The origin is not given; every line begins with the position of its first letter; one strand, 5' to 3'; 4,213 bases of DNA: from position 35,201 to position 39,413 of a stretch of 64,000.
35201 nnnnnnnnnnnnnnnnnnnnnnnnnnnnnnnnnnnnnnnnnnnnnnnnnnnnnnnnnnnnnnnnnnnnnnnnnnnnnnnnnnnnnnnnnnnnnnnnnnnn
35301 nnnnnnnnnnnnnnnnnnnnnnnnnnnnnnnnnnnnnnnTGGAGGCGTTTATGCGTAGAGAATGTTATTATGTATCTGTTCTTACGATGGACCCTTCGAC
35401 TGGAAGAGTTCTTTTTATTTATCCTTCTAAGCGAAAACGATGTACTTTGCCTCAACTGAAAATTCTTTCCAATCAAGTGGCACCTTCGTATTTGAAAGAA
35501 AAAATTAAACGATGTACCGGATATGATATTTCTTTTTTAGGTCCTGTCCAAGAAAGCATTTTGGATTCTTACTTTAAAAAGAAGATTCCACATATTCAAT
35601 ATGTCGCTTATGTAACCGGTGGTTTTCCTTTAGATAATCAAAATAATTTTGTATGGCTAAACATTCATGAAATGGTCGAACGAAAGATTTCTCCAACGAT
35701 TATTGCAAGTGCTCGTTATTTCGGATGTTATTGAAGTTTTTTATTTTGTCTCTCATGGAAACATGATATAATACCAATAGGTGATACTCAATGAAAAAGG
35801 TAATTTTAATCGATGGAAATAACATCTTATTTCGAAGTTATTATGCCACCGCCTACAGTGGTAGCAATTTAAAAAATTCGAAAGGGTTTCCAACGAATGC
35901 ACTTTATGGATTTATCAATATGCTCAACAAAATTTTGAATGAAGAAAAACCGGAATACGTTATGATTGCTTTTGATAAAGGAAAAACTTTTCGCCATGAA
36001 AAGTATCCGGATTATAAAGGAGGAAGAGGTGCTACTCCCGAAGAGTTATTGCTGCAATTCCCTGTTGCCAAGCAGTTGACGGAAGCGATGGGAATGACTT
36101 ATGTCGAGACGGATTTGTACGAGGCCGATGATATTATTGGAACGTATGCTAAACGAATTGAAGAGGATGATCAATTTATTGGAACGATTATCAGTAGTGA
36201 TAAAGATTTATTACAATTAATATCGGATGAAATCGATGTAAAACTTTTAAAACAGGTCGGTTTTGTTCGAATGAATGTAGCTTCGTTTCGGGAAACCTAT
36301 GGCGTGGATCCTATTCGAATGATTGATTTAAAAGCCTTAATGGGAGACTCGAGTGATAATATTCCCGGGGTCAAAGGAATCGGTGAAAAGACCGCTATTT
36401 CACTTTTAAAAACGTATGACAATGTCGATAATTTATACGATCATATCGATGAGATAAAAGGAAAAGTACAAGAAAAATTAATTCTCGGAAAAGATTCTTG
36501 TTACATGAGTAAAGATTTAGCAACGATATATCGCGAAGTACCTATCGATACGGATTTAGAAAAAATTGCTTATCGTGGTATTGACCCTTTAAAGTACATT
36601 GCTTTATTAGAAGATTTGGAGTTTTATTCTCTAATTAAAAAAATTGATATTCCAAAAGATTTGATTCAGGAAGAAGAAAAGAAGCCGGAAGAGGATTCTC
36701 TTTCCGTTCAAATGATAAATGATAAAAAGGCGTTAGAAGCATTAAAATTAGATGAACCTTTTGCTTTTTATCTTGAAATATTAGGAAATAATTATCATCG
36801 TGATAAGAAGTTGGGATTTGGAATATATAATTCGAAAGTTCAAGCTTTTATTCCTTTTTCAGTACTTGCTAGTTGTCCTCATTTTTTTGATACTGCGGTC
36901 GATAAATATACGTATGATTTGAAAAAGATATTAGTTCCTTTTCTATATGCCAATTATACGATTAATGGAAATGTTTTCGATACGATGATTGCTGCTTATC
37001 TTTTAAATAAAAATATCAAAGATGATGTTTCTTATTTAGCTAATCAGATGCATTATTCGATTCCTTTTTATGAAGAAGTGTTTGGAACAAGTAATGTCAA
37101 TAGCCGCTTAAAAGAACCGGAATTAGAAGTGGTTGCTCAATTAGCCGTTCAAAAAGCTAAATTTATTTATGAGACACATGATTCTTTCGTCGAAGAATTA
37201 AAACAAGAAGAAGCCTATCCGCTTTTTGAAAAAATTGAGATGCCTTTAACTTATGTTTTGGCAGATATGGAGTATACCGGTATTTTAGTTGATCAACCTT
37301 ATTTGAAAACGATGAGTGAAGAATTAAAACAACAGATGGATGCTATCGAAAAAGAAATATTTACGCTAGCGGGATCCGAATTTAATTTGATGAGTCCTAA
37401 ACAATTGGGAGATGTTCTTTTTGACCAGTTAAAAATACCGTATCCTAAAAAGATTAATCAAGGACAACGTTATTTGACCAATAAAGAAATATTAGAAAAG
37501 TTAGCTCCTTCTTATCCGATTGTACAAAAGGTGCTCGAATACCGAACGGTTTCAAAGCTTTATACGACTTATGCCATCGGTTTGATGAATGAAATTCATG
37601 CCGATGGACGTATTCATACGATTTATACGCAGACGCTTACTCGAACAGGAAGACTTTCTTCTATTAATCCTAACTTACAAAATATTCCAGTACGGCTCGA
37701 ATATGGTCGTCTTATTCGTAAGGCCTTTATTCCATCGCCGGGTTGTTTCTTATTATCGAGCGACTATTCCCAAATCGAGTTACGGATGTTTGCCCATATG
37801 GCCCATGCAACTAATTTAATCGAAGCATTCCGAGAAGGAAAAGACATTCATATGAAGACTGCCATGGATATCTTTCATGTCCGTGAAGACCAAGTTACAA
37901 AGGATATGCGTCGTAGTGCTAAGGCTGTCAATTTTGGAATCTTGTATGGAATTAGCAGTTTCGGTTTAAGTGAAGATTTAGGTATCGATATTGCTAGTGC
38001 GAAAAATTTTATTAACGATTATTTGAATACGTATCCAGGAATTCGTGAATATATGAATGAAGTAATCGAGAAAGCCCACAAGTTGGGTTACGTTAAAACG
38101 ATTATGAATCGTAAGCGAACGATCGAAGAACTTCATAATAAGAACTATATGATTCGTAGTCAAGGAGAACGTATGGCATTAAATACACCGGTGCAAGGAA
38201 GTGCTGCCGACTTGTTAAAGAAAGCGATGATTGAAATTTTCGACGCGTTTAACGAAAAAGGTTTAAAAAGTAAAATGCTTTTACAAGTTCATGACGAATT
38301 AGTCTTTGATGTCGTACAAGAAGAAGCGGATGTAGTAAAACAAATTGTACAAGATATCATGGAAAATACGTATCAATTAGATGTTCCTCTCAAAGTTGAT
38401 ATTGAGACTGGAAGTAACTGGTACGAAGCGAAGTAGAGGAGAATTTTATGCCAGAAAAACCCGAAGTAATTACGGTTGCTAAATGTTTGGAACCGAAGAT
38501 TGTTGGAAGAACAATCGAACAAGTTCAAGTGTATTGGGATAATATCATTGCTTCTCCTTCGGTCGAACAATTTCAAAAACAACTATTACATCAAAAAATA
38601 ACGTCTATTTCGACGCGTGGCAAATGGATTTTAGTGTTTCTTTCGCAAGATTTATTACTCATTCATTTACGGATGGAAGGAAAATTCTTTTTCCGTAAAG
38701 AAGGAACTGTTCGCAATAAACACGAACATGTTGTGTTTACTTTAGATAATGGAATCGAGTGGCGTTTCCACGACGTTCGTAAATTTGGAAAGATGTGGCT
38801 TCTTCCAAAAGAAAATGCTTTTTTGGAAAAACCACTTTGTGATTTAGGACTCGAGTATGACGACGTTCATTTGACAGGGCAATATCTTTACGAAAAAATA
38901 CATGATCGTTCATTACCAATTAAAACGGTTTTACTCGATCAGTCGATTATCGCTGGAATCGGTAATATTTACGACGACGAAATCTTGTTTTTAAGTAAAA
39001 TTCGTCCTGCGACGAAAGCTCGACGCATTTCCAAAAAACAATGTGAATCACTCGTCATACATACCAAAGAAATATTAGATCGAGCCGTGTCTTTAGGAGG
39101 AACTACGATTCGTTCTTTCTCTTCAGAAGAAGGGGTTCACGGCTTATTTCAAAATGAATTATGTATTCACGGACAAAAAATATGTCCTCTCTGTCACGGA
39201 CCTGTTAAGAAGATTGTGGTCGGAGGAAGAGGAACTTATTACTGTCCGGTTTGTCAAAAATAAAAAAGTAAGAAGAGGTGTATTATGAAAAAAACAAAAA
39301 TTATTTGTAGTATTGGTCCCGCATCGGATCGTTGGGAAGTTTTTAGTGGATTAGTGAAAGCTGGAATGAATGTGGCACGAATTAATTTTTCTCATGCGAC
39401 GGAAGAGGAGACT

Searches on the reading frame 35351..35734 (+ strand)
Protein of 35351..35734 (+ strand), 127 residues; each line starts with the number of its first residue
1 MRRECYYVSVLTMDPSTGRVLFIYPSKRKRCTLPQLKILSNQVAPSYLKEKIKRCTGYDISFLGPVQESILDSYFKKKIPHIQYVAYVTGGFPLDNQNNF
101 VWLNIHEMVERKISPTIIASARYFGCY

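Call 6: search_protein_families(library=pfam, proteins=[window:35351-35734:+], max_evalue=0.1)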
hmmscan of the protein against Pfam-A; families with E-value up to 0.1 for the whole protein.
window:35351-35734:+ (127 aa): 0 families

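Call 37: find_homologous_proteins(query=window:35351-35734:+, max_evalue=0.001)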
Query window:35351-35734:+ (127 aa): 1 proteins with E <= 0.001 among 2 candidates.
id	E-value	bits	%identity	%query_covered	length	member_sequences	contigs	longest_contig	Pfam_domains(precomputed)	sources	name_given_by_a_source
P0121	2.2e-77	275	98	100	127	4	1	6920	-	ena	-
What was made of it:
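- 35351..35734 (+): 127-aa orphan ORF, a species-specific insertion between the small gene and polA, co-oriented with an 11-nt gap and a GGAGG SD. Only one database relative, 98% identical (call 37).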

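Call 49: predict_structure(protein=window:35351-35734:+)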
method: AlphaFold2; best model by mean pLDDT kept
length: 127 residues; sequences in the alignment: 1
mean_pLDDT: 39.0   pTM: 0.37
mean pLDDT of the five models: 39.0, 37.2, 37.1, 34.8, 34.5
residues with pLDDT >= 90: 0; 70-90: 0; 50-70: 21; < 50: 106
segments of 3 or more residues with pLDDT < 50: 1-43, 67-84, 86-127
pLDDT, mean of each block of 10 residues (from residue 1): 33 36 41 34 52 54 49 45 45 31 28 28 29
secondary structure, 60 per line:
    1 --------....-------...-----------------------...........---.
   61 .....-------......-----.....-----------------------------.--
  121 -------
elements in order: E9-12 E20-22 H46-56 E60-65 H73-78 E84-88
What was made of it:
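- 35351..35734 (+): AF2 pLDDT 39 (call 49).
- Tried and rejected: The single-sequence AF2 model was unusable at pLDDT 39 (call 49), so no fold search was run.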

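Call 50: search_protein_families(library=pfam, proteins=[window:35351-35734:+], max_evalue=10)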
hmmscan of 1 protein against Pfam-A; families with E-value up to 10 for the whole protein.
window:35351-35734:+ (127 aa): 0 families

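Call 51: search_protein_families(library=phrogs, proteins=[window:35351-35734:+], max_evalue=1)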
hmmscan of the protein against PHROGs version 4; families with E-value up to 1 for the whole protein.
window:35351-35734:+ (127 aa): 1 family
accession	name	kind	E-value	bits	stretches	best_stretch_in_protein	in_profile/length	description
phrog_1381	-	moron, auxiliary metabolic gene and host takeover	0.29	11.4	1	72-103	175-206/264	plasmid antitoxin with HTH domain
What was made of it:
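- Tried and rejected: The only PHROG hit was at E=0.29 (call 51).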

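Call 52: search_solved_structures(query=window:35351-35734:+, max_evalue=10)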
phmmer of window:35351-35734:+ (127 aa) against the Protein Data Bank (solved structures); distinct sequences matched with E-value up to 10: 0.
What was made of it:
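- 35351..35734 (+): No Pfam, PHROG or PDB match (calls 50-52).
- Tried and rejected: There was no Pfam hit even at E<=10 (call 50) and no PDB sequence hit at E<=10 (call 52).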

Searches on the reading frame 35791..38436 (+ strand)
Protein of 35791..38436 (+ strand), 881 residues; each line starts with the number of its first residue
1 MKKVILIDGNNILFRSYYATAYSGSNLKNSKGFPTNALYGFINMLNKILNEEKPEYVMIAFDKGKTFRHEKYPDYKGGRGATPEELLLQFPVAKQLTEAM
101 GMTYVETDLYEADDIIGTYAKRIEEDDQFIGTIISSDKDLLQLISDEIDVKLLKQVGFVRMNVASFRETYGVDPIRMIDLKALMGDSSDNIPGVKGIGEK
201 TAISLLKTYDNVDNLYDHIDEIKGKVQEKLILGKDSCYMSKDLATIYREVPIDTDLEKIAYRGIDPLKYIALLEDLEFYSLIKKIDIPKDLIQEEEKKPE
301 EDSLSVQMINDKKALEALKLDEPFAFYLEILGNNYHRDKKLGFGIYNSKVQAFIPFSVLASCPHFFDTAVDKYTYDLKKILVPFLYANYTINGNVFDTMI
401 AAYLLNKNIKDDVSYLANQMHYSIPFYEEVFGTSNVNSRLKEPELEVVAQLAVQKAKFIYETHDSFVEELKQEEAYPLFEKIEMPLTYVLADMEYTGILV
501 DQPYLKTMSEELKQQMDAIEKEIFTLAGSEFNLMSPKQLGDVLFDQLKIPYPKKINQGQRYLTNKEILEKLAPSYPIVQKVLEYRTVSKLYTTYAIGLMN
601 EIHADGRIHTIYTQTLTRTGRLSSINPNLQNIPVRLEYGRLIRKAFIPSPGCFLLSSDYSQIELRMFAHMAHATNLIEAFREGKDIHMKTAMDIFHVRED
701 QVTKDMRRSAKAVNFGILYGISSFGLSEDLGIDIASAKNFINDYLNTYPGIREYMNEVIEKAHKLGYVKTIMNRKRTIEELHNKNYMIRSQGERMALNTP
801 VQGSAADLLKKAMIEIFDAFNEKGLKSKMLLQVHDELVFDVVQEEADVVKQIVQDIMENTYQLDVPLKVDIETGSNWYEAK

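Call 6: search_protein_families(library=pfam, proteins=[window:35791-38436:+], max_evalue=0.1)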
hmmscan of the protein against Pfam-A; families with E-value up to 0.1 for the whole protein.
window:35791-38436:+ (881 aa): 6 families
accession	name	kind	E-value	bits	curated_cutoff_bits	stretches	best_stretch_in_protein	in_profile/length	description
PF00476.26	DNA_pol_A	-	1.4e-154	515.1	34.3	1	504-879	3-381/381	DNA polymerase family A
PF02739.22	5_3_exonuc_N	-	4.1e-55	186.4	34.3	1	3-171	1-164/164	5'-3' exonuclease, N-terminal resolvase-like domain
PF01367.25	5_3_exonuc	-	2.2e-33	115.1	40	1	172-265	1-95/97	5'-3' exonuclease, C-terminal SAM fold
PF22619.2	DNA_polI_exo1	-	3.9e-22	79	27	1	326-461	1-139/140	DNA polymerase I, ribonuclease H-like domain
PF09252.15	Feld-I_B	-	0.064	13.7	24.1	0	790-830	12-53/67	Allergen Fel d I-B chain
PF14520.12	HHH_5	-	0.069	14.1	27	0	193-216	6-30/57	Helix-hairpin-helix domain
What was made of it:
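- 35791..38436 (+): polA (DNA polymerase I), the ancestral downstream neighbour and probable read-through target. Pfam (call 6).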

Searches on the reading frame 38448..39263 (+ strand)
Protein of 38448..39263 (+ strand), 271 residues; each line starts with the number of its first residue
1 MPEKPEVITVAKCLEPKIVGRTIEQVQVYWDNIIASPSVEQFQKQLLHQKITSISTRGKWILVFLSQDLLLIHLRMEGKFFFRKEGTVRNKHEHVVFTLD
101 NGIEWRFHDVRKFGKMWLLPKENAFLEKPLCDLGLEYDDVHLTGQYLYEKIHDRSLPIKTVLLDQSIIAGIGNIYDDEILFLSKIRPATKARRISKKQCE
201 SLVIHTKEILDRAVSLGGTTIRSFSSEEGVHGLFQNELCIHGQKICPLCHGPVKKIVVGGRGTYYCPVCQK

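Call 31: search_protein_families(library=pfam, proteins=[window:38448-39263:+], max_evalue=0.00001)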
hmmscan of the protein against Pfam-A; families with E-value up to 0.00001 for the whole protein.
window:38448-39263:+ (271 aa): 3 families
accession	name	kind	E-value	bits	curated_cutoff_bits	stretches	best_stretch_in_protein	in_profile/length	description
PF01149.29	Fapy_DNA_glyco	-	1.2e-32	113.4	25.5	1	1-116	1-117/117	Formamidopyrimidine-DNA glycosylase N-terminal domain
PF06831.19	H2TH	-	1.9e-25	89.1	34.7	1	133-224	1-92/93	Formamidopyrimidine-DNA glycosylase H2TH domain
PF06827.20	zf-FPG_IleRS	-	8e-07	29.2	21.3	1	246-271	4-29/30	Zinc finger found in FPG and IleRS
